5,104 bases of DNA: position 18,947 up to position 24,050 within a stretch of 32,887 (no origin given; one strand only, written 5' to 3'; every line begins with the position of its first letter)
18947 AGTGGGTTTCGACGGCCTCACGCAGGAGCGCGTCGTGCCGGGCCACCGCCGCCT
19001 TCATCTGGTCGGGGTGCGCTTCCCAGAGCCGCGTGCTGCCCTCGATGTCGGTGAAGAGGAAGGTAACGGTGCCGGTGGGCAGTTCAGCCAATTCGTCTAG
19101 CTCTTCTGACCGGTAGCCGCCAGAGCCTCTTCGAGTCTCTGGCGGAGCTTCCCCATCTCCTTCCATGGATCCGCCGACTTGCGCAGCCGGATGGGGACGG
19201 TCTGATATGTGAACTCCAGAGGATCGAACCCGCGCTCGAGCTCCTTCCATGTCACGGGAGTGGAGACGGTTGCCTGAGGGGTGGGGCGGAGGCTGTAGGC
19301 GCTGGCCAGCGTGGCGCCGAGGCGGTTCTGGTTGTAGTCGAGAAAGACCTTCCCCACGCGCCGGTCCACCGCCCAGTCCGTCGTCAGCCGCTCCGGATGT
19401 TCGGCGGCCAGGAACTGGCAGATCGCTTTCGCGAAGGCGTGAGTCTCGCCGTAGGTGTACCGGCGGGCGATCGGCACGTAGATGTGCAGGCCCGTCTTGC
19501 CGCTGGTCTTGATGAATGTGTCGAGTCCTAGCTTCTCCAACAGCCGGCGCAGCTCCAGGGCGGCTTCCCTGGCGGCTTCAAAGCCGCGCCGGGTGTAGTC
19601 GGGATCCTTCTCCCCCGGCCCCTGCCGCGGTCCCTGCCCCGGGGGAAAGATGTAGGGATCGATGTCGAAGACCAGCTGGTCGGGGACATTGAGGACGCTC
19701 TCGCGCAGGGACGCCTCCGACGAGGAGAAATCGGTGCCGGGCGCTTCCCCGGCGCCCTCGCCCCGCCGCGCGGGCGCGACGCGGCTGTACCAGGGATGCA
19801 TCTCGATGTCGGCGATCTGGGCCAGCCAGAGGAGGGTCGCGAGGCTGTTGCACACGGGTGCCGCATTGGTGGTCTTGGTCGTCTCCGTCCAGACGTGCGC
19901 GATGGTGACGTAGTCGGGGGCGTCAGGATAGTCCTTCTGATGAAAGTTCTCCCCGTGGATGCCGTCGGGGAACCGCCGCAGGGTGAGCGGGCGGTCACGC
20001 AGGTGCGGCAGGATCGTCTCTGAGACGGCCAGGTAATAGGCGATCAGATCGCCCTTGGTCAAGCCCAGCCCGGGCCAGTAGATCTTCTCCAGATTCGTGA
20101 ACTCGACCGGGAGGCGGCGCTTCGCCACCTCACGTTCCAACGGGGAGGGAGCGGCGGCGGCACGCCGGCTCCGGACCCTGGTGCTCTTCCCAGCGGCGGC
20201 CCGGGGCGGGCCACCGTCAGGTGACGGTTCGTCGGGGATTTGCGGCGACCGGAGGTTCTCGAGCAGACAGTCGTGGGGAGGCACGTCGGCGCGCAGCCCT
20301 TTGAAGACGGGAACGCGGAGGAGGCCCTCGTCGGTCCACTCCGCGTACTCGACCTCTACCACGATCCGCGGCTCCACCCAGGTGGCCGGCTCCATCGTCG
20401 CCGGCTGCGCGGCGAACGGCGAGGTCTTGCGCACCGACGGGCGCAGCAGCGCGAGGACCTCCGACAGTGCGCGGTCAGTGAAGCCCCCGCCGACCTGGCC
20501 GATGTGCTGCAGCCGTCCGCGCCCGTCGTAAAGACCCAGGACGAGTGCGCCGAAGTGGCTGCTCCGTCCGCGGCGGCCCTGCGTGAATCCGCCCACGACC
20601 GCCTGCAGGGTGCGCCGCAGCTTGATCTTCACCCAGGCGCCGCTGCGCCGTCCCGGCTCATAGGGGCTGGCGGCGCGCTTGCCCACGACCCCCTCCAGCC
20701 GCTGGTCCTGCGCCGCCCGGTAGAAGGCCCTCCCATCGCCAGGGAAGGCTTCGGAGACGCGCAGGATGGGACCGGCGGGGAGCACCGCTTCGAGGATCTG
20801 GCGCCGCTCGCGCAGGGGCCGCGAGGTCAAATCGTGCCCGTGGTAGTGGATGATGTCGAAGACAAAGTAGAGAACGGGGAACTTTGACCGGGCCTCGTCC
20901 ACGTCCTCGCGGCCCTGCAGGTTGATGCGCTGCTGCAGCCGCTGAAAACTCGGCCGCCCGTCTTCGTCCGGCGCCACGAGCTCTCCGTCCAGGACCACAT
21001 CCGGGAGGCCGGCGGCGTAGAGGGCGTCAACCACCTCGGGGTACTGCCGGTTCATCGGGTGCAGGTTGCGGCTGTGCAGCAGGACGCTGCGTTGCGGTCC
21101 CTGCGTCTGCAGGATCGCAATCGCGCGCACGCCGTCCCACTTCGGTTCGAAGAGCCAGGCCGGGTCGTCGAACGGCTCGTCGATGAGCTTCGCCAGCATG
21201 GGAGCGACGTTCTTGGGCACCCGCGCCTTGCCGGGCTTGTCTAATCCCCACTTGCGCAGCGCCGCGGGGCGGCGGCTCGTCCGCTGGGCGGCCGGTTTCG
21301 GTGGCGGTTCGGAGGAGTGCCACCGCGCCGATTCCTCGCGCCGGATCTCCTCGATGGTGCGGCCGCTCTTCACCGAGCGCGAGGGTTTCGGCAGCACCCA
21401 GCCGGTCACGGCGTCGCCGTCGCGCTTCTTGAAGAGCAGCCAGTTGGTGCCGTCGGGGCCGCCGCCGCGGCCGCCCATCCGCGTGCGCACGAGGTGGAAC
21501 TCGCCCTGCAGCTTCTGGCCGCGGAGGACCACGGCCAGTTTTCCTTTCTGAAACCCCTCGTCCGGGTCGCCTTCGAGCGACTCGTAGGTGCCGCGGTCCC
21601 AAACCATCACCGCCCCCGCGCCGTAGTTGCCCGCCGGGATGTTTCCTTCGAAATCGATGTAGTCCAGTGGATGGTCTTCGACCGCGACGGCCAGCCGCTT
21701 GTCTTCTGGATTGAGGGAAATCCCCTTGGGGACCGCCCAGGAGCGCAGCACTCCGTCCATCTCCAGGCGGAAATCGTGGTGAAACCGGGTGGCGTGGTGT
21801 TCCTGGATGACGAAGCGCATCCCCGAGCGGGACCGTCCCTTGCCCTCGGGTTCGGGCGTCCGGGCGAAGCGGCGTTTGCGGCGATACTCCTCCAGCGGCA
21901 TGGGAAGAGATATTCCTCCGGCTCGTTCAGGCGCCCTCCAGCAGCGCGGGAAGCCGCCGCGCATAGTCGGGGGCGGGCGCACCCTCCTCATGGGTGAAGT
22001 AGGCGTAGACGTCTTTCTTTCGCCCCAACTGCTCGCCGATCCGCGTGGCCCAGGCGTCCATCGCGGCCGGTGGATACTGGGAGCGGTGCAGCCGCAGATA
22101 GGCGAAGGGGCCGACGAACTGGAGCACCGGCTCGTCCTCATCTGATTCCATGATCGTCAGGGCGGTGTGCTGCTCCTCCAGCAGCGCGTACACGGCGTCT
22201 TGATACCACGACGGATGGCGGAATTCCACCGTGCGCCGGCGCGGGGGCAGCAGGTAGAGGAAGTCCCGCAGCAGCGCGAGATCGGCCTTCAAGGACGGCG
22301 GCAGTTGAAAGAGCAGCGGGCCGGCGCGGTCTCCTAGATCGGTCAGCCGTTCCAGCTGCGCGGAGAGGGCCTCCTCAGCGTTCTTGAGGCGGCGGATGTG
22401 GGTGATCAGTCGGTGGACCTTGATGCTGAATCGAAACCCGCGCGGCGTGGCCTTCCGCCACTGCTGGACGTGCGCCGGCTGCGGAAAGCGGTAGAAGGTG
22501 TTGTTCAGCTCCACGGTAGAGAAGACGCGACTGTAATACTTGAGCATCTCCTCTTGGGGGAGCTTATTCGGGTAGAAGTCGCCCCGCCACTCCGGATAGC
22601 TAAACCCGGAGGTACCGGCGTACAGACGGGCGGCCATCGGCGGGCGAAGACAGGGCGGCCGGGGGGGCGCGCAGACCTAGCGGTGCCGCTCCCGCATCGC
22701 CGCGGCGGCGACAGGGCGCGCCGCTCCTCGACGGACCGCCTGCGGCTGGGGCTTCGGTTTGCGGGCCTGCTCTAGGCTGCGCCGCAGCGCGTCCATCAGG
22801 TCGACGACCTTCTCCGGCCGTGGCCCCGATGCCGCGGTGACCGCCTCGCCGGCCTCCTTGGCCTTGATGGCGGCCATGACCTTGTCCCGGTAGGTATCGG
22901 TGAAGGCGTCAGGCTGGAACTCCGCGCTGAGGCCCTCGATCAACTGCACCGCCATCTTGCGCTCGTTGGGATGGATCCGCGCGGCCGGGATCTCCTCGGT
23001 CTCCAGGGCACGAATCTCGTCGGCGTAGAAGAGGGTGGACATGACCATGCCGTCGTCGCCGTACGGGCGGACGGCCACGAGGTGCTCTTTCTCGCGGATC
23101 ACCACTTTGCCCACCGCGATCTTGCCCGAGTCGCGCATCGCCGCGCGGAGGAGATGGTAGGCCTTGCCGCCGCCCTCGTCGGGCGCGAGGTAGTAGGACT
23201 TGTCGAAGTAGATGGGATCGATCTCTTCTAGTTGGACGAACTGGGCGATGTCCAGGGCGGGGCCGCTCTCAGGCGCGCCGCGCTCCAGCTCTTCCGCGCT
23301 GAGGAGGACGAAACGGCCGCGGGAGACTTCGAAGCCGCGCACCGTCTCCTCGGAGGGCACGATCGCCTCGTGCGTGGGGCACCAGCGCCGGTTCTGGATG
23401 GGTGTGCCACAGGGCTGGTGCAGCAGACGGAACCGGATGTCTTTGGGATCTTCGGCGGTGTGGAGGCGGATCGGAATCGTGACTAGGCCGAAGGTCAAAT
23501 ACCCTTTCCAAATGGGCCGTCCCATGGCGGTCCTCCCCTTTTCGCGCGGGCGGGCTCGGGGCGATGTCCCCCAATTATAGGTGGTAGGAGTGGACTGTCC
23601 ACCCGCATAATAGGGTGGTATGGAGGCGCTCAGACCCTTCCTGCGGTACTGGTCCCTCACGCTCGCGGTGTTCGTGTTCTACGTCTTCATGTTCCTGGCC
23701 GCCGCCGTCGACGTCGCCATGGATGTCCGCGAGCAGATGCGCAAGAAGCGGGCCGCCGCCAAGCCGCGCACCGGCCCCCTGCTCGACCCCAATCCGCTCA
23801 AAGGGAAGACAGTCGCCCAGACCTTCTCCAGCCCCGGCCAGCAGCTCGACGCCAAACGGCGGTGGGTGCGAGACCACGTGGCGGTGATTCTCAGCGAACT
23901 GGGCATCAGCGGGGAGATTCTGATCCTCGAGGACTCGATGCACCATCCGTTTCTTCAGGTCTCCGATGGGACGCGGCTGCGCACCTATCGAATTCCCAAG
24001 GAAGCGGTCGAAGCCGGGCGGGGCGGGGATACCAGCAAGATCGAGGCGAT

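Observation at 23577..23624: Overlapping palindromes and direct repeats in the ku / hypothetical-gene divergent promoter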

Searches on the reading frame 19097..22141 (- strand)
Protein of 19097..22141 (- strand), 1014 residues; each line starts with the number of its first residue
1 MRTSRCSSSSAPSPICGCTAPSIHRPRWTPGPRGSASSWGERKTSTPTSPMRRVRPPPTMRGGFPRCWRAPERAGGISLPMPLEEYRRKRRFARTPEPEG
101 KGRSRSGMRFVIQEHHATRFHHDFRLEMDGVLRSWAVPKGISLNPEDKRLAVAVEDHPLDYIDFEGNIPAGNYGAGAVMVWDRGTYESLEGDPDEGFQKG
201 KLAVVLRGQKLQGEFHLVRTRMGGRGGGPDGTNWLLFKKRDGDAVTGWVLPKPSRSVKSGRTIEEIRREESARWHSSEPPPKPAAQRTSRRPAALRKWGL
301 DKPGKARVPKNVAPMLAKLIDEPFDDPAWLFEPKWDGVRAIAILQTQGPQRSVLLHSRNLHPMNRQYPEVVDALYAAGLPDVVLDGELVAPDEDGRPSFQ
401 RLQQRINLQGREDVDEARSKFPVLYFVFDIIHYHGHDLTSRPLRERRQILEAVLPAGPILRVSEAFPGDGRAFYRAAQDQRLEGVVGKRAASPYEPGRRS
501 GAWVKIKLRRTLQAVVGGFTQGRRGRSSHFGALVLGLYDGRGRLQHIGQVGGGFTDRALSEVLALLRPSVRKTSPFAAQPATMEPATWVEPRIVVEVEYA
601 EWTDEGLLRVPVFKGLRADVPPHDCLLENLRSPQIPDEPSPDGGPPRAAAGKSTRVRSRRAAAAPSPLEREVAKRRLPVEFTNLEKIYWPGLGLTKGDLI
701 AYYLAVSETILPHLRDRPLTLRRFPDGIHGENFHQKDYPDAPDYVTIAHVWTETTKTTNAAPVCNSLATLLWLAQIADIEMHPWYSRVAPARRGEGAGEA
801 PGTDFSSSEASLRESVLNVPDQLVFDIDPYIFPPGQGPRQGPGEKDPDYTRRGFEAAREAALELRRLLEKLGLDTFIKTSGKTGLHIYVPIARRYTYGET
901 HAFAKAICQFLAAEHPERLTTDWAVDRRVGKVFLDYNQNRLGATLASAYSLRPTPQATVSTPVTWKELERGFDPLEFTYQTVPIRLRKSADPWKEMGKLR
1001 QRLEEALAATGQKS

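Call 9: search_protein_families(library=pfam, proteins=[window:19097-22141:-], max_evalue=0.01)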
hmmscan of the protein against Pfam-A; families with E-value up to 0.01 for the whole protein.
window:19097-22141:- (1014 aa): 5 families
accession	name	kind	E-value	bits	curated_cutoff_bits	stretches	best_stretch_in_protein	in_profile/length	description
PF21686.3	LigD_Prim-Pol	-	1.8e-81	273.9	27.4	2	846-993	108-254/254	LigD, primase-polymerase domain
PF13298.12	LigD_N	-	1.9e-43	147.4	31.1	1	113-219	1-107/107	DNA Ligase D 3'-phosphoesterase domain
PF01068.26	DNA_ligase_A_M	-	3.6e-35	121.9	26.2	1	314-507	1-204/204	ATP dependent DNA ligase domain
PF04679.21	DNA_ligase_A_C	-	8.5e-28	97.1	27.5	1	526-619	1-93/94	ATP dependent DNA ligase C terminal region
PF01896.25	DNA_primase_S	-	4.9e-06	27.4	26.8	1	825-965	1-163/163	DNA primase small subunit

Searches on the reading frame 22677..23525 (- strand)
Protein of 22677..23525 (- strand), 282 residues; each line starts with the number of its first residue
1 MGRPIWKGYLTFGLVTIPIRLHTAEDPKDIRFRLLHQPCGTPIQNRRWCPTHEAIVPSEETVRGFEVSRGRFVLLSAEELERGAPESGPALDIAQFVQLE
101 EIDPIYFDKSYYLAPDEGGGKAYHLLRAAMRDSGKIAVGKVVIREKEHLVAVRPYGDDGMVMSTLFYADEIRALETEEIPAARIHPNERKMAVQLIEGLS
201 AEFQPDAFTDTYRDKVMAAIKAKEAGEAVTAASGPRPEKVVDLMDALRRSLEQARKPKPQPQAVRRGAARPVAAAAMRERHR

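Call 9: search_protein_families(library=pfam, proteins=[window:22677-23525:-], max_evalue=0.01)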
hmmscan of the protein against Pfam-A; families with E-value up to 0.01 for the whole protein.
window:22677-23525:- (282 aa): 1 family
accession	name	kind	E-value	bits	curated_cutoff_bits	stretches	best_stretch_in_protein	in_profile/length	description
PF02735.22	Ku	-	3.4e-48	164.5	25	1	12-185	2-184/190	Ku70/Ku80 beta-barrel domain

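Call 10: find_encoding_contigs(protein=window:22677-23525:-, flank=10000, max_places=10)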
Protein window:22677-23525:- (282 aa): 3 contigs read that carry it; 3 places shown.
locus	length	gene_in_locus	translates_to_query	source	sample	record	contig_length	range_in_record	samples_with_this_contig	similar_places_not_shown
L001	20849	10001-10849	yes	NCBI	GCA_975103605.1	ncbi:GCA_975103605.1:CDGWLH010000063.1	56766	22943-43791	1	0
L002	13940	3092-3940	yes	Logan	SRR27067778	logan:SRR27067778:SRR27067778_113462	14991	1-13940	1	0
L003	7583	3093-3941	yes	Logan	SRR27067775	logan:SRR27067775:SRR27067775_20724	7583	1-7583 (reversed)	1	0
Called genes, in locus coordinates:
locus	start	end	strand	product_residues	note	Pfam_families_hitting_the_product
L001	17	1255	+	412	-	PF06545:AllG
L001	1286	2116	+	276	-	PF04199:Cyclase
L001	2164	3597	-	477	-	-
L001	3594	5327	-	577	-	PF00070:Pyr_redox (faint), PF07992:Pyr_redox_2, PF22366:NDH2_C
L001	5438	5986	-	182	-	PF04978:MST, PF12867:DinB_2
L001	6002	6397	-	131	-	PF04224:DUF417 (faint), PF07681:DoxX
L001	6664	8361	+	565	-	PF05960:DUF885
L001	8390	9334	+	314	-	PF00296:Bac_luciferase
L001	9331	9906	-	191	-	-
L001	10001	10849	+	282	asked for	PF02735:Ku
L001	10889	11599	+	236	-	PF01904:DUF72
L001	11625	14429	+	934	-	PF13298:LigD_N, PF01068:DNA_ligase_A_M, PF04679:DNA_ligase_A_C, PF21686:LigD_Prim-Pol, PF01896:DNA_primase_S (weak), PF21686:LigD_Prim-Pol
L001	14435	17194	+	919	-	PF00211:Guanylate_cyc, PF07719:TPR_2 (faint), PF13401:AAA_22, PF13374:TPR_10 (faint), PF25872:HTH_77, PF13424:TPR_12 (weak), PF17874:TPR_MalT, PF13424:TPR_12, +2 more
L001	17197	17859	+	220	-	PF00211:Guanylate_cyc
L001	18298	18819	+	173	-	PF25872:HTH_77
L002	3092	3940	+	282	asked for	PF02735:Ku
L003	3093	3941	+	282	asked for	PF02735:Ku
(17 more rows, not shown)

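Call 12: find_related_loci(query=window:22677-23525:-, collection=genome_contigs, flank=4000)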
Query window:22677-23525:- (282 aa) in genome_contigs; peptide patterns used: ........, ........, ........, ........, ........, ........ (x = any residue, [..] = any of these).
599 stretches matched a pattern (row limit reached: there are more); 582 encode a relative of the query (tblastn E <= 1e-3); the best 80 are kept; 80 distinct loci.
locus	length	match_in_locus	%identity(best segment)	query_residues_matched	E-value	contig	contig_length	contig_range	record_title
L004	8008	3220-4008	89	1-263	2e-159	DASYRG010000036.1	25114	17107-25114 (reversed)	MAG TPA_asm: bacterium isolate SMAG_U4505 k141_1522693, whole genome shotgun sequence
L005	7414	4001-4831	58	3-282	8e-102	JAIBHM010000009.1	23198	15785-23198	MAG: Armatimonadota bacterium isolate CR_Sed_300A_bin.49 scaffold_52, whole genome shotgun sequence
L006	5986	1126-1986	57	3-282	1e-100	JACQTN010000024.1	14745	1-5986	MAG: Armatimonadetes bacterium isolate NC_groundwater_1412_Ag_S-0.65um_69_20 S_p65_S5_coassembly_k141_264143, whole geno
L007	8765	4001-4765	51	3-256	5e-79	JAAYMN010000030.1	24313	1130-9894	MAG: Bacillota bacterium isolate AS20ysBPTH_33 31073_AS20, whole genome shotgun sequence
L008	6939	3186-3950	50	3-256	5e-78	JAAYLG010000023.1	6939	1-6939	MAG: Bacillota bacterium isolate AS15tlH2ME_190 12146_AS15, whole genome shotgun sequence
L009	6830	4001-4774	47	3-258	6e-78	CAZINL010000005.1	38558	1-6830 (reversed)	MAG TPA_asm: uncultured Clostridia bacterium isolate binchicken_co152_297 genome assembly, contig: NODE_1247_length_3855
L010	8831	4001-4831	45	3-278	1e-76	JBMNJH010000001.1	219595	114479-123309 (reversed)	MAG: Peptococcia bacterium isolate SBF912LR0HQ0160 contig_11670, whole genome shotgun sequence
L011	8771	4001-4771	48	3-258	5e-76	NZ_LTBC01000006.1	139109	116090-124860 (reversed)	Moorella mulderi DSM 14980 MOMU_contig000006, whole genome shotgun sequence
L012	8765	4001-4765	46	5-256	1e-75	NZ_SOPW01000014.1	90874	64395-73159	Filobacillus milosensis strain JCM 12288 NODE_14_length_90874_cov_136.178848, whole genome shotgun sequence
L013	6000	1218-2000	47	3-263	9e-76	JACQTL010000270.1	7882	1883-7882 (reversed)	MAG: Actinomycetota bacterium isolate NC_groundwater_1410_Ag_S-0.65um_73_24 S_p65_S5_coassembly_k141_3640827, whole geno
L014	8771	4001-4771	48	3-258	4e-75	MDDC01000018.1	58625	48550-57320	Moorella thermoacetica strain DSM 21394 MOTE_contig000018, whole genome shotgun sequence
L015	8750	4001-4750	47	5-252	6e-75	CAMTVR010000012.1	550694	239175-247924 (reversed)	MAG: uncultured Bacillus sp. isolate G05_MAG_00003 genome assembly, contig: G05_MAG_00003_000000000014, whole genome sho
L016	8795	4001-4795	48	1-265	1e-74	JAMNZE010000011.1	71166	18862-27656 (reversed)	MAG: Bacillota bacterium isolate Bin_42 Bin_42_scaffold_286, whole genome shotgun sequence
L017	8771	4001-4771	47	3-258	2e-74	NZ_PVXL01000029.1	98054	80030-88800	Neomoorella stamsii strain DSM 26217 MOST_contig000029, whole genome shotgun sequence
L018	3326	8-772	45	3-256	4e-74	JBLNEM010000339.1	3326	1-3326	MAG: Mycobacterium leprae isolate MAG73 PRJNA889980_bin12_renamed_338, whole genome shotgun sequence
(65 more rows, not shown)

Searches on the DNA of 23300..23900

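Call 11: search_rna_families(source=window, start=23300, end=23900, threshold=evalue, max_evalue=1)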
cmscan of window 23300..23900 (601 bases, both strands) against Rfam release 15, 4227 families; matches with E-value up to 1: 0.
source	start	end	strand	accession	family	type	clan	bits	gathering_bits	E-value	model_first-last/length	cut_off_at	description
